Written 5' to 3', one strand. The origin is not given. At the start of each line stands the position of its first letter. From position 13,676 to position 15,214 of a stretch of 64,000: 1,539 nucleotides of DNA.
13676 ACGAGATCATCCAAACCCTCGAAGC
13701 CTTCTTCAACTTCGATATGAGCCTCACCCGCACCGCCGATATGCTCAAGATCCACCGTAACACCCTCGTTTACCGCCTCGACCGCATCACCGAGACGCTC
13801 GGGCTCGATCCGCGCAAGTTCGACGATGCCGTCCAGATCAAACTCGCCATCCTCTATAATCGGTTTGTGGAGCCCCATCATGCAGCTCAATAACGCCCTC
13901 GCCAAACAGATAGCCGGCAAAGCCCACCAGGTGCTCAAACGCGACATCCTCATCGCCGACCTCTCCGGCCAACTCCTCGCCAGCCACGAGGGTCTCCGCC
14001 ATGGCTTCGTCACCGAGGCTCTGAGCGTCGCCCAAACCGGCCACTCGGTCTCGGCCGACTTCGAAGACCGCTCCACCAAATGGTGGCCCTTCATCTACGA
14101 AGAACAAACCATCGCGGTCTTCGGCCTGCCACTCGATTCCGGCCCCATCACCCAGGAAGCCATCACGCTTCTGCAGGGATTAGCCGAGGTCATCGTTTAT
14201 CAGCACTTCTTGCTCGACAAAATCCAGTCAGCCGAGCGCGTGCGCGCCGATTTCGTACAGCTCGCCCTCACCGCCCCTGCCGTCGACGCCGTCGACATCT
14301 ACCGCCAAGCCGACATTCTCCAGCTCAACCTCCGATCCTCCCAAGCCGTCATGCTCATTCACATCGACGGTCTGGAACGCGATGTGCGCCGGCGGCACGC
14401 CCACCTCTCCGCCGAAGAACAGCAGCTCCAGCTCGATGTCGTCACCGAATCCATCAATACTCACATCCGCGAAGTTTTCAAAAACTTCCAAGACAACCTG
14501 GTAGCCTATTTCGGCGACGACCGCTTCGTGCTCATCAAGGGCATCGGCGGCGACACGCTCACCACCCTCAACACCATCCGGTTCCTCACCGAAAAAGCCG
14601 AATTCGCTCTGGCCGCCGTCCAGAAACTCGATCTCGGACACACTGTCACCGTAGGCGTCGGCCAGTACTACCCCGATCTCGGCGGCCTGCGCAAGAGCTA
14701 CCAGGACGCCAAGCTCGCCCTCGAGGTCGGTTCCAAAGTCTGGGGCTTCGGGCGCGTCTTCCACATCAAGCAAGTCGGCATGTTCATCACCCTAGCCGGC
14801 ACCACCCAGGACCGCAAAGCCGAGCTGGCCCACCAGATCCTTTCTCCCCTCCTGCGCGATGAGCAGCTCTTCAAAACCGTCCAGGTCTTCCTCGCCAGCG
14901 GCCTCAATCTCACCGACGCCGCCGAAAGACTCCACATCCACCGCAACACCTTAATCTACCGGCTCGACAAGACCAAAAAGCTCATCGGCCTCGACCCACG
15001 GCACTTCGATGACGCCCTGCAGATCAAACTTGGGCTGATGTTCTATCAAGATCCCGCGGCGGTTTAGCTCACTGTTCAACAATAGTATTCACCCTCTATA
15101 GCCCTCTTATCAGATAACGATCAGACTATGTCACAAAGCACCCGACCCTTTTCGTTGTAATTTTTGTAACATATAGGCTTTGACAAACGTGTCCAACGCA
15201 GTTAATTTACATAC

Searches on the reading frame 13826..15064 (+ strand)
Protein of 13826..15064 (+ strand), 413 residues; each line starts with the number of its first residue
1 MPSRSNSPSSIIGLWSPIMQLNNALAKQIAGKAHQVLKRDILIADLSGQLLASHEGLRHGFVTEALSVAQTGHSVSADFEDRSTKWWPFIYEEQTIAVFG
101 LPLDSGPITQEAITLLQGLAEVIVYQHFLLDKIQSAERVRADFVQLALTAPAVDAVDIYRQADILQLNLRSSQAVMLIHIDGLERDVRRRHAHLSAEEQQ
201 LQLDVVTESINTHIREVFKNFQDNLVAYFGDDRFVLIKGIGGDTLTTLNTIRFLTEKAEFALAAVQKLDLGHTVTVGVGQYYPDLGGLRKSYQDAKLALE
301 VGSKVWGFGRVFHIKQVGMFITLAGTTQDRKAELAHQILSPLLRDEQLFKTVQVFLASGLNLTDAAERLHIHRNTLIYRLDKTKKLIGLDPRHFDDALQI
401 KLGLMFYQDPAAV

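Call 4: search_protein_families(library=pfam, proteins=[window:13826-15064:+], max_evalue=1)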
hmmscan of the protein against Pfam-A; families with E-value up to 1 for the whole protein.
window:13826-15064:+ (413 aa): 6 families
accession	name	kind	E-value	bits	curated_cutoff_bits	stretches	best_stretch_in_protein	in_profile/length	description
PF13556.12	HTH_30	-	2.8e-19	69.1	27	1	348-404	1-57/59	PucR C-terminal helix-turn-helix domain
PF17853.6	GGDEF_2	-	3.1e-15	56.9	24.5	1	154-301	5-116/116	GGDEF-like domain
PF05651.19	Diacid_rec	-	1.1e-06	28.9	23.6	1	21-145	1-132/134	Putative sugar diacid recognition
PF02954.25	HTH_8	-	0.00022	21.3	22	1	359-382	18-41/42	Bacterial regulatory protein, Fis family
PF20432.4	Xre-like-HTH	-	0.048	14.4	25.8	1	356-384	20-47/63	Antitoxin Xre-like helix-turn-helix domain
PF13384.12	HTH_23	-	0.12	12.6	24.6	1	356-376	14-34/50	Homeodomain-like domain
